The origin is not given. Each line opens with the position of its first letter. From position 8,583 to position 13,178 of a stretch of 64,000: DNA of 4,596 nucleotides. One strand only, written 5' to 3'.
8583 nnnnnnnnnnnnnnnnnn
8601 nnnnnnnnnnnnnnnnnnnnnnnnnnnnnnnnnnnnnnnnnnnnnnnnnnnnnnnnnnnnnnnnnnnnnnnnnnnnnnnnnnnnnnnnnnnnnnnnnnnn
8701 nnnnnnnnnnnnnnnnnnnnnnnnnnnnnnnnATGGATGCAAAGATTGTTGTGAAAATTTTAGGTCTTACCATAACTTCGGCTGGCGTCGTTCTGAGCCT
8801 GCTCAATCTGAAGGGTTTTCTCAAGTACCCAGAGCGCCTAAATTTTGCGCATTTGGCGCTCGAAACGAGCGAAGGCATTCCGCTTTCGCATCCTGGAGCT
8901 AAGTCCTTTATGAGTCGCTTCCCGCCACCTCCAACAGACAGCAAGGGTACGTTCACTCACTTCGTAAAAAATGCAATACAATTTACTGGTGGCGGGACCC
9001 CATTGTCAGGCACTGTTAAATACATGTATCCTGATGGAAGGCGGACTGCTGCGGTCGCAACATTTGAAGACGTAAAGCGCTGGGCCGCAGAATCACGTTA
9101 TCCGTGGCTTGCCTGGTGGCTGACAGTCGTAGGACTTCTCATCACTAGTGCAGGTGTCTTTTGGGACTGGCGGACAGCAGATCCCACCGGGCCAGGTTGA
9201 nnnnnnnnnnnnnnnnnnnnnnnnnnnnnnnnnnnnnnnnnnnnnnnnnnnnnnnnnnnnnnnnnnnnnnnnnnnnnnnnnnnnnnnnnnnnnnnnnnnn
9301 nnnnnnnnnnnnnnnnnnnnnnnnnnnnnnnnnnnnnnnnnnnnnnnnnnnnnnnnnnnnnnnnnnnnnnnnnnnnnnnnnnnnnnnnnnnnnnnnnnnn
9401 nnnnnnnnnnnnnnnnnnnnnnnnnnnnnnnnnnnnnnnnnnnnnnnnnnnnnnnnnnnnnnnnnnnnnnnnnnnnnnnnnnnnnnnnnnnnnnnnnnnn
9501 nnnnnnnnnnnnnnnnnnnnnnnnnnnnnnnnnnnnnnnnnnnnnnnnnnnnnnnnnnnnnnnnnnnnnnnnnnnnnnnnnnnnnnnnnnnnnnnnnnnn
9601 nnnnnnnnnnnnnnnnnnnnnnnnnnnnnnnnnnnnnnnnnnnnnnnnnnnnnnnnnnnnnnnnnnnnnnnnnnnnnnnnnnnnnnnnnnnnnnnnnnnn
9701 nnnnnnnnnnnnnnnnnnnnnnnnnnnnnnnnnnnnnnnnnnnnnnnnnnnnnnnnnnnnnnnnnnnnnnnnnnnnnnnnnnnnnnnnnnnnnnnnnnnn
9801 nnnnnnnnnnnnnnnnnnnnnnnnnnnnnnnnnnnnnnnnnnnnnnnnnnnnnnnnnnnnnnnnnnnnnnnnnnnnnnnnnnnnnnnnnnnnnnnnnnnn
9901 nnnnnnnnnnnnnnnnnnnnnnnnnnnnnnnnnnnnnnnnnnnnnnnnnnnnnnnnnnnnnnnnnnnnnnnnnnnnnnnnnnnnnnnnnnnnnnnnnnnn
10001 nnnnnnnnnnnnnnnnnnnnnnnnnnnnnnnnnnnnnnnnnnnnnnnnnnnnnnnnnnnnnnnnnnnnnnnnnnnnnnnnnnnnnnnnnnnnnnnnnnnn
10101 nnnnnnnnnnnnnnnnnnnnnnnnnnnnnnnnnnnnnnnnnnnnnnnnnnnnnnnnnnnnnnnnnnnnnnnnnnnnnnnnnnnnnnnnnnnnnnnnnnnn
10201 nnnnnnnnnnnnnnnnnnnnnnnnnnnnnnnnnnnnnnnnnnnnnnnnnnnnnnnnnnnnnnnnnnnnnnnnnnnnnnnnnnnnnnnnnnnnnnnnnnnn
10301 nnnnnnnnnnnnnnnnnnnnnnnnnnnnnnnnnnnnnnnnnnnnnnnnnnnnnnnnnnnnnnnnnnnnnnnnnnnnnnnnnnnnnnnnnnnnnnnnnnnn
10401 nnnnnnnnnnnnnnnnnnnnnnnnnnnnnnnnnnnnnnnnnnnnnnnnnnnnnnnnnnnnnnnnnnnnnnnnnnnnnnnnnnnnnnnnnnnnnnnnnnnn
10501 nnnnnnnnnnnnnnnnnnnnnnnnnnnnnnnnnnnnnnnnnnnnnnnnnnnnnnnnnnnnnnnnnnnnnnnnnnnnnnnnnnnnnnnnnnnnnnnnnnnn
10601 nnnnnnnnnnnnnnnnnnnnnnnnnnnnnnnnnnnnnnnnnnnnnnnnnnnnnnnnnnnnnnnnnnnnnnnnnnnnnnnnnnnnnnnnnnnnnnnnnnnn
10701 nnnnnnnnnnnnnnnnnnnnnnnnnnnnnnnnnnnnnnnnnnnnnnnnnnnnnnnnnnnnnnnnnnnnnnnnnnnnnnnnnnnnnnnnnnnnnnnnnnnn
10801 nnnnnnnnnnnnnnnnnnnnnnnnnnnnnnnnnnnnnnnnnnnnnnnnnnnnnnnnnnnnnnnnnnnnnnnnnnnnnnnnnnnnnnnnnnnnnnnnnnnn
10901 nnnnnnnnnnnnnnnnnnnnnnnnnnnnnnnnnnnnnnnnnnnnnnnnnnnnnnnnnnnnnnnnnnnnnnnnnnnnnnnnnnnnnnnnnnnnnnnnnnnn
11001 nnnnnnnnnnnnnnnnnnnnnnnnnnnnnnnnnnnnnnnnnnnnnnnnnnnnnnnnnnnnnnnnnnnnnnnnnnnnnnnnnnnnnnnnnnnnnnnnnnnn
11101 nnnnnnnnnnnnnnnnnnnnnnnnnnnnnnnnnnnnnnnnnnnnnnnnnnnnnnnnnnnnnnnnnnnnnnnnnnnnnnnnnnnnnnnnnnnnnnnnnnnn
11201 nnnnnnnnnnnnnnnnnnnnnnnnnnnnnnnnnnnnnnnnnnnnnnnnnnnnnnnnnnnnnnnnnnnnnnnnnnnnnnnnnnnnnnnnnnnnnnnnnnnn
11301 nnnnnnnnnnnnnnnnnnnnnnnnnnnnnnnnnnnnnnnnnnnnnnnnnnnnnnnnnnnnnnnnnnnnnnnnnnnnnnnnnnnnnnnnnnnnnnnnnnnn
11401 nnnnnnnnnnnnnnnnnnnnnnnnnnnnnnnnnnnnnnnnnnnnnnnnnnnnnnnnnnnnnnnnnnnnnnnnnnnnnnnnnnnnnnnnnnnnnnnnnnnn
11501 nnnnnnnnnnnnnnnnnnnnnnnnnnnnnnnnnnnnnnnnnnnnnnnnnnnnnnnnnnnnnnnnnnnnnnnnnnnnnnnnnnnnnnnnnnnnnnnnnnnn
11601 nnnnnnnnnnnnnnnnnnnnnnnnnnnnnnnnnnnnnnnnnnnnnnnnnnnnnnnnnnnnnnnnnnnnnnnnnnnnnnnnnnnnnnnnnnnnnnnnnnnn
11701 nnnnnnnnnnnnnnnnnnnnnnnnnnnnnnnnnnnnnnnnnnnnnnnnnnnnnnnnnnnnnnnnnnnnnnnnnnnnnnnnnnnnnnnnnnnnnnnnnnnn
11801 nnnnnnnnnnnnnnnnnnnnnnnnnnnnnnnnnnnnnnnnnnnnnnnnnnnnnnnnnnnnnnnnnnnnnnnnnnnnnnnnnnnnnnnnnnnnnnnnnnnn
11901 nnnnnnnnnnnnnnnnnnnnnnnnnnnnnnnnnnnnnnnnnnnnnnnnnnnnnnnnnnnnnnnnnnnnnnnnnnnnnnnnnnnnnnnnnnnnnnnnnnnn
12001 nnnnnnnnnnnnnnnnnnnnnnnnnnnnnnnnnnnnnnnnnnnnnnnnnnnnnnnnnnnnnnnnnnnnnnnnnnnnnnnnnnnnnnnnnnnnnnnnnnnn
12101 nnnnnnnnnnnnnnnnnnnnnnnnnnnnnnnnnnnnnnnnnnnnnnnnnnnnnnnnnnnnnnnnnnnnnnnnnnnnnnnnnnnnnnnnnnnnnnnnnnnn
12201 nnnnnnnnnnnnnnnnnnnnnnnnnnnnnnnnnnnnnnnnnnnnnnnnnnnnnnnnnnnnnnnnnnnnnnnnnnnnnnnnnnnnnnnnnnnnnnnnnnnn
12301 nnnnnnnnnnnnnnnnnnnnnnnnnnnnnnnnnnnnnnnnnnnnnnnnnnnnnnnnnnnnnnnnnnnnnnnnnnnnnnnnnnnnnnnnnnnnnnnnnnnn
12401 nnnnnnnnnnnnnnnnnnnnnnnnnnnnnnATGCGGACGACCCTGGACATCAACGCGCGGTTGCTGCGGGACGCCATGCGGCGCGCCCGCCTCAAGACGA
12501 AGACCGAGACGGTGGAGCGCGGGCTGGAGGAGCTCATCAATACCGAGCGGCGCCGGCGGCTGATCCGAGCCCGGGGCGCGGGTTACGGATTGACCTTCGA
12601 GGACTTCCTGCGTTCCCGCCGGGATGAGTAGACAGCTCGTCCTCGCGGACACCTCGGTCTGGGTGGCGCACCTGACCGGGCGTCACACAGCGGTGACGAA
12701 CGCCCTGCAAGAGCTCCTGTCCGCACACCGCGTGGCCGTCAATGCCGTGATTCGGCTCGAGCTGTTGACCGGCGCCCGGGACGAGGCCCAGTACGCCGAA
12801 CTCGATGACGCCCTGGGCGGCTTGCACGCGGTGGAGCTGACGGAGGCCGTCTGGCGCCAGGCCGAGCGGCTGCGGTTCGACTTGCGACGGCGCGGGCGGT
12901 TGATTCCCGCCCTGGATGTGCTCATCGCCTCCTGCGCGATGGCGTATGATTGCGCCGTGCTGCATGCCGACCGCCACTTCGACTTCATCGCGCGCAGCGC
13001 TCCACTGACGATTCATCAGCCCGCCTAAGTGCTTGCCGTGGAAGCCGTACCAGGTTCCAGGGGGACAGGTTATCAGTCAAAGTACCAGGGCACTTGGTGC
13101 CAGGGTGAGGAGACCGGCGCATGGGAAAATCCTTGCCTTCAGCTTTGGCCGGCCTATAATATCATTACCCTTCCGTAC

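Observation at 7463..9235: Two unknown membrane proteins, one bracketed by 46-bp hairpin-forming direct repeats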

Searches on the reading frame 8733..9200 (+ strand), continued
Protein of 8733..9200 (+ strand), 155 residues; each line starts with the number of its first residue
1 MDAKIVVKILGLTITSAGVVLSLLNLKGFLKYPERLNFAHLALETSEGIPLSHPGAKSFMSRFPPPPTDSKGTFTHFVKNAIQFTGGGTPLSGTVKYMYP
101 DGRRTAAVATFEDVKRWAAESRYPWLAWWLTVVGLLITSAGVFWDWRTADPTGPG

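Call 88: find_encoding_contigs(protein=P0021, flank=8000)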
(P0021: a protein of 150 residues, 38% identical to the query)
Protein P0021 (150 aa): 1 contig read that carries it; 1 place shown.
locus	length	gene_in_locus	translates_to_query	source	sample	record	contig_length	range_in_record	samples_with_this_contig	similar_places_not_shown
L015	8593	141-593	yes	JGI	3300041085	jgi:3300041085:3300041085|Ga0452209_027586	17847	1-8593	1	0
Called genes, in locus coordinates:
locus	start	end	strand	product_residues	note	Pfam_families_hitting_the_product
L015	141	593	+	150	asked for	-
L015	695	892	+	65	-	PF18929:DUF5678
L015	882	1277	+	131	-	PF13650:Asp_protease_2 (weak), PF13975:gag-asp_proteas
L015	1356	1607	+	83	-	PF02604:PhdYeFM_antitox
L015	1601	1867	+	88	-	PF05016:ParE_toxin (weak), PF06769:YoeB_toxin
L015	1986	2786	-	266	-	PF01694:Rhomboid, PF08551:DUF1751, PF20216:DUF6576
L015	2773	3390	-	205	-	PF01812:5-FTHF_cyc-lig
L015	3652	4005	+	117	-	-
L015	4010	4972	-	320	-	PF00005:ABC_tran, PF13401:AAA_22, PF08352:oligo_HPY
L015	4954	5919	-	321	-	PF00005:ABC_tran, PF13304:AAA_21 (weak), PF08352:oligo_HPY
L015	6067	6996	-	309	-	PF13484:Fer4_16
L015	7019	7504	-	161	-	-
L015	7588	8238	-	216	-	PF01656:CbiA, PF13500:AAA_26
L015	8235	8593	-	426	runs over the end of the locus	PF00202:Aminotran_3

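Call 89: find_encoding_contigs(protein=P0020, flank=8000)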
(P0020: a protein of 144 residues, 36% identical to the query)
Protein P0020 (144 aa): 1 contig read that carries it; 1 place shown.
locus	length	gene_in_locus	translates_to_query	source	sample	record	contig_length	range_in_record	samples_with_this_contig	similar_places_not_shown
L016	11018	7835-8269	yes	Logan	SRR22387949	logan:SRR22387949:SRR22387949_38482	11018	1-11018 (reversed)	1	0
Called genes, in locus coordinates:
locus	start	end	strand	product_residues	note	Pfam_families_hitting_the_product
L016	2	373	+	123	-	?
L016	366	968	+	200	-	PF01725:Ham1p_like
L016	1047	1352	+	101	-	-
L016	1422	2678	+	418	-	-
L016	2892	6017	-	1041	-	PF05170:AsmA, PF05359:DUF748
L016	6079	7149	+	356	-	PF00565:SNase (weak)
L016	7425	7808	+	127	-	-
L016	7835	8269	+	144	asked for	-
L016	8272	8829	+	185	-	PF14163:SieB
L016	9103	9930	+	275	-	-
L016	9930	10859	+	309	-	PF04055:Radical_SAM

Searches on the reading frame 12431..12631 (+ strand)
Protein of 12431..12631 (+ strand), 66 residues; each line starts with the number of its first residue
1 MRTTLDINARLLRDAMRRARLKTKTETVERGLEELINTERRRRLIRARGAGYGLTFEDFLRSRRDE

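Call 101: search_protein_families(library=pfam, proteins=[window:12431-12631:+], max_evalue=0.001)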
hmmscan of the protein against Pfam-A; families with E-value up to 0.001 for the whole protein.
window:12431-12631:+ (66 aa): 1 family
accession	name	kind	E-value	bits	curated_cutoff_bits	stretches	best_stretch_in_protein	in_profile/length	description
PF09957.15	VapB_antitoxin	-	1.5e-12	47.6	23.4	1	1-44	1-44/47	Bacterial antitoxin of type II TA system, VapB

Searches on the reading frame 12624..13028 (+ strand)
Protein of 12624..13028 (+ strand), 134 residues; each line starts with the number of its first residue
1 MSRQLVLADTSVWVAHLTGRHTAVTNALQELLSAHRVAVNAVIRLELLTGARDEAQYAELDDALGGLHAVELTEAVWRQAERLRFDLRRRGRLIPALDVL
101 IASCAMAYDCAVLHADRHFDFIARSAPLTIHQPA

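Call 101: search_protein_families(library=pfam, proteins=[window:12624-13028:+], max_evalue=0.001)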
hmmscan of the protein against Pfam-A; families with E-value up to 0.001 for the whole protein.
window:12624-13028:+ (134 aa): 1 family
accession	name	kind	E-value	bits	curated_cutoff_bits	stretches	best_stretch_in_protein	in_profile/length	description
PF01850.27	PIN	-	2.5e-13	51.1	23.6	1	7-122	2-117/120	PIN domain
